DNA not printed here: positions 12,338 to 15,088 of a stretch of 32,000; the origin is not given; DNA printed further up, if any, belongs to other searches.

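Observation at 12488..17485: Pair B: convergent inverted paralogues, DUF2079-like membrane domain fused to a tandemly duplicated soluble module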

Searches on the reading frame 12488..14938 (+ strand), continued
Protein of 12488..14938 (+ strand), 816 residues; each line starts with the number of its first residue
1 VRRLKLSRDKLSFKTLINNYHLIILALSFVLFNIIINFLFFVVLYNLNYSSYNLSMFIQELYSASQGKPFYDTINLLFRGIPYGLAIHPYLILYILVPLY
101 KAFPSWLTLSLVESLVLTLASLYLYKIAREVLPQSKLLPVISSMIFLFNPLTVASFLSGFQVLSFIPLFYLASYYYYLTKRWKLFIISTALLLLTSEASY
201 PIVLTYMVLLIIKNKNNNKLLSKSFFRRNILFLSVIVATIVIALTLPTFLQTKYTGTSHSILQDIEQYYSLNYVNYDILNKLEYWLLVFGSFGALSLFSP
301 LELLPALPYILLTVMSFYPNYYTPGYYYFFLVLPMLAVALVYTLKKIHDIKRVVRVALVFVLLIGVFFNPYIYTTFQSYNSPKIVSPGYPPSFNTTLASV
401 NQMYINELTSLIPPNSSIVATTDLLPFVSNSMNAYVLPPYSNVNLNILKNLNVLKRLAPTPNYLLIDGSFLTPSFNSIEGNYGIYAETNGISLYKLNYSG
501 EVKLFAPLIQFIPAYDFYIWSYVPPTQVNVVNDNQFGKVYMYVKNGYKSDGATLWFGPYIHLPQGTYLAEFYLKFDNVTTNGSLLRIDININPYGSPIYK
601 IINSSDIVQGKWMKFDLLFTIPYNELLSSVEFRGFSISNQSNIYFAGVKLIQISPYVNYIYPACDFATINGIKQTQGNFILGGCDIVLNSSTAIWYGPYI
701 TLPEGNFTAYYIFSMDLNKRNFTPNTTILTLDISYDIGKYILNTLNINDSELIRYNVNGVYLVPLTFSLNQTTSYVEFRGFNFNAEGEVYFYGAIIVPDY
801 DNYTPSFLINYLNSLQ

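Call 76: list_cluster_members(proteins=[P0001, P0036, P0168])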
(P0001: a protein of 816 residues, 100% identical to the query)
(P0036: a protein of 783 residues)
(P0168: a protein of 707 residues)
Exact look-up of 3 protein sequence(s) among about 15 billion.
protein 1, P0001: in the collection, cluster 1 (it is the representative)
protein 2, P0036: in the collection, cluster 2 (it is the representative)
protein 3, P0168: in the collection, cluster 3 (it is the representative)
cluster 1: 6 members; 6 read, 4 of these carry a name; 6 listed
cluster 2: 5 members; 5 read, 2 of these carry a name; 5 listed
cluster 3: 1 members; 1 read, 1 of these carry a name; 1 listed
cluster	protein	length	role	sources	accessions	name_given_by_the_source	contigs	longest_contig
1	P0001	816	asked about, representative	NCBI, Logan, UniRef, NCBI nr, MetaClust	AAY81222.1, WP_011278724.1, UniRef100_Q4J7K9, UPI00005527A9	DUF2079 domain-containing protein [Sulfolobus acidocaldarius] | Membrane protein n=4 Tax=Sulfolobus acidocaldarius TaxID=2285 RepID=Q4J7K9_SULAC | status=active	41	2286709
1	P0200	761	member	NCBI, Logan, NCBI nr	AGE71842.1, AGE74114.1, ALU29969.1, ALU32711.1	hypothetical protein ATY89_08500 [Sulfolobus acidocaldarius] | membrane protein [Sulfolobus acidocaldarius N8]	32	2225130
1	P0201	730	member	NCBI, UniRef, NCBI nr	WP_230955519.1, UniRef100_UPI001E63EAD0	DUF2079 domain-containing protein [Sulfolobus acidocaldarius] | DUF2079 domain-containing protein n=1 Tax=Sulfolobus acidocaldarius TaxID=2285 ...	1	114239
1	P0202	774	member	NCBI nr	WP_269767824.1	DUF2079 domain-containing protein [Sulfolobus acidocaldarius]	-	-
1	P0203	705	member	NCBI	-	-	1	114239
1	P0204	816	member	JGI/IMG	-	-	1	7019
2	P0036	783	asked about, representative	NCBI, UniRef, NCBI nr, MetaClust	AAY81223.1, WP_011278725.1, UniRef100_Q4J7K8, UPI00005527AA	DUF2079 domain-containing protein [Sulfolobus acidocaldarius] | Membrane protein n=4 Tax=Sulfolobus acidocaldarius TaxID=2285 RepID=Q4J7K8_SULAC | status=active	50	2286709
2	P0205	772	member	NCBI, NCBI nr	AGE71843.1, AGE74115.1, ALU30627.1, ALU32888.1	hypothetical protein ATY89_08495 [Sulfolobus acidocaldarius] | membrane protein [Sulfolobus acidocaldarius N8]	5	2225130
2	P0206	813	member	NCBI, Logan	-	-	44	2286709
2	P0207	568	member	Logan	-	-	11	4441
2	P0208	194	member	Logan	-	-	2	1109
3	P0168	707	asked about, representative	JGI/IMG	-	uncharacterized membrane protein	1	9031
